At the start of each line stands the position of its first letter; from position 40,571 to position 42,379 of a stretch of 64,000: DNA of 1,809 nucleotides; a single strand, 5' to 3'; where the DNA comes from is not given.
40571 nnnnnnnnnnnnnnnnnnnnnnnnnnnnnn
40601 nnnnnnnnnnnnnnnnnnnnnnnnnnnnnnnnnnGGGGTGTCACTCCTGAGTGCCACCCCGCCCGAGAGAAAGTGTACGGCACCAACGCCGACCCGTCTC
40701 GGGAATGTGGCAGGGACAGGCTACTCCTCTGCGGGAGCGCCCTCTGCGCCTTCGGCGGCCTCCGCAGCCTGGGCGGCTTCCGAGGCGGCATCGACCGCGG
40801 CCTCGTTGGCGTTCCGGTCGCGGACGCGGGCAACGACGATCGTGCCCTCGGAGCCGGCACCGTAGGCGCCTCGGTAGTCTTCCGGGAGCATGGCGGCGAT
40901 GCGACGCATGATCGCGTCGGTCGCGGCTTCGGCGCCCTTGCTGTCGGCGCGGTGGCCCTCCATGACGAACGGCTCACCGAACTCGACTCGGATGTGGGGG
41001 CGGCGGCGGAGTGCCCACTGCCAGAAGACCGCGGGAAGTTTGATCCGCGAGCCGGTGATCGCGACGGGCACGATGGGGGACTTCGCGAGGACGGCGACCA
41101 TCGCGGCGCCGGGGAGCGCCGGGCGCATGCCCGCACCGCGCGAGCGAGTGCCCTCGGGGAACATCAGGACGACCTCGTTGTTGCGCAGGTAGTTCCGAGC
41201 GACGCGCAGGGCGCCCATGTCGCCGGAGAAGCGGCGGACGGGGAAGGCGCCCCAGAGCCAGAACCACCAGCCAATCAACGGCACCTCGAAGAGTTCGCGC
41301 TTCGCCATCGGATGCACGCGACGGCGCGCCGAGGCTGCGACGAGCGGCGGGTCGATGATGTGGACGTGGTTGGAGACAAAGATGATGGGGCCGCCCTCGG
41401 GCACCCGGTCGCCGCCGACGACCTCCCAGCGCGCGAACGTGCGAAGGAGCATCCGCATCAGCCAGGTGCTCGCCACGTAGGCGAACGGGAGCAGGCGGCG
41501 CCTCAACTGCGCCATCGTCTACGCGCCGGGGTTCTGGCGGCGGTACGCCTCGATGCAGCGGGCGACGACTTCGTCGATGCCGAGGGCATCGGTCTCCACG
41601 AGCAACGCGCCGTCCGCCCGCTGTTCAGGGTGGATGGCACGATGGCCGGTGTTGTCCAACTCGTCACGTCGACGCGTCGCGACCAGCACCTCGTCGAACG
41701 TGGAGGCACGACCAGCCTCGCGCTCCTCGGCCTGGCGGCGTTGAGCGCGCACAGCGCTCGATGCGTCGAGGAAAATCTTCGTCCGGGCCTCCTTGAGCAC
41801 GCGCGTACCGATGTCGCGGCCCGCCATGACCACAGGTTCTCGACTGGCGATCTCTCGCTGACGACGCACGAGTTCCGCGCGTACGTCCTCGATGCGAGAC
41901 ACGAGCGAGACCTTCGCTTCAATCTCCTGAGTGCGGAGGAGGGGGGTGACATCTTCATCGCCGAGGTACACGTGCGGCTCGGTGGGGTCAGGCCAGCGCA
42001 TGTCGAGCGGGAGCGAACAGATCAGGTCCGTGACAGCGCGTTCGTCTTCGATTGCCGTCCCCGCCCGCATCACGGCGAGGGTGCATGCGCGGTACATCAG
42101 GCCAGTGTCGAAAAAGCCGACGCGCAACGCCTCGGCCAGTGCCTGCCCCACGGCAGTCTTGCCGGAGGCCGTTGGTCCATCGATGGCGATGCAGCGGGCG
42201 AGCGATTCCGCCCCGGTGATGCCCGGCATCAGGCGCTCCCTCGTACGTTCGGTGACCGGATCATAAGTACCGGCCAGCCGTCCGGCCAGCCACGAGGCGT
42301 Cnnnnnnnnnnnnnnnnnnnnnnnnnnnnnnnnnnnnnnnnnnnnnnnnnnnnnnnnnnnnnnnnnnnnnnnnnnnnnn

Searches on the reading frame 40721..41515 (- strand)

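Call 37: search_protein_families(library=pfam, proteins=[window:40721-41515:-], max_evalue=0.001)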
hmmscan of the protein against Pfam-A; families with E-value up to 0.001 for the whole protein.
window:40721-41515:- (264 aa): 1 family
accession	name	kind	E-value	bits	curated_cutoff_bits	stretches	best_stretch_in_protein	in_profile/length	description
PF01553.26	Acyltransferase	-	2e-29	102.5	23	1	31-153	3-131/132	Acyltransferase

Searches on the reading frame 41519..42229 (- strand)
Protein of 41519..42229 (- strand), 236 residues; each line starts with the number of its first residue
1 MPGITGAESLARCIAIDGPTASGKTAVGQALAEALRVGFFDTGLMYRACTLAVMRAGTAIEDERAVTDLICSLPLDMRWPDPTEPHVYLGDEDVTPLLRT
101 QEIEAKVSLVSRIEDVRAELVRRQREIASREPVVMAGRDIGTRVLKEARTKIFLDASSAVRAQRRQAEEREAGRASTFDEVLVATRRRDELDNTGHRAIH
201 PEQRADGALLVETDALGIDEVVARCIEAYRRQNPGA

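Call 37: search_protein_families(library=pfam, proteins=[window:41519-42229:-], max_evalue=0.001)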
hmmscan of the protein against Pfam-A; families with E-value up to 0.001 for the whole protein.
window:41519-42229:- (236 aa): 2 families
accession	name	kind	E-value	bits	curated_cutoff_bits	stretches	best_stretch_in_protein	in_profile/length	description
PF02224.24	Cytidylate_kin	-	1.7e-61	208.1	26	1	14-230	1-210/211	Cytidylate kinase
PF13189.12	Cytidylate_kin2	-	1.8e-07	32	28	1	14-170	2-133/176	Cytidylate kinase-like family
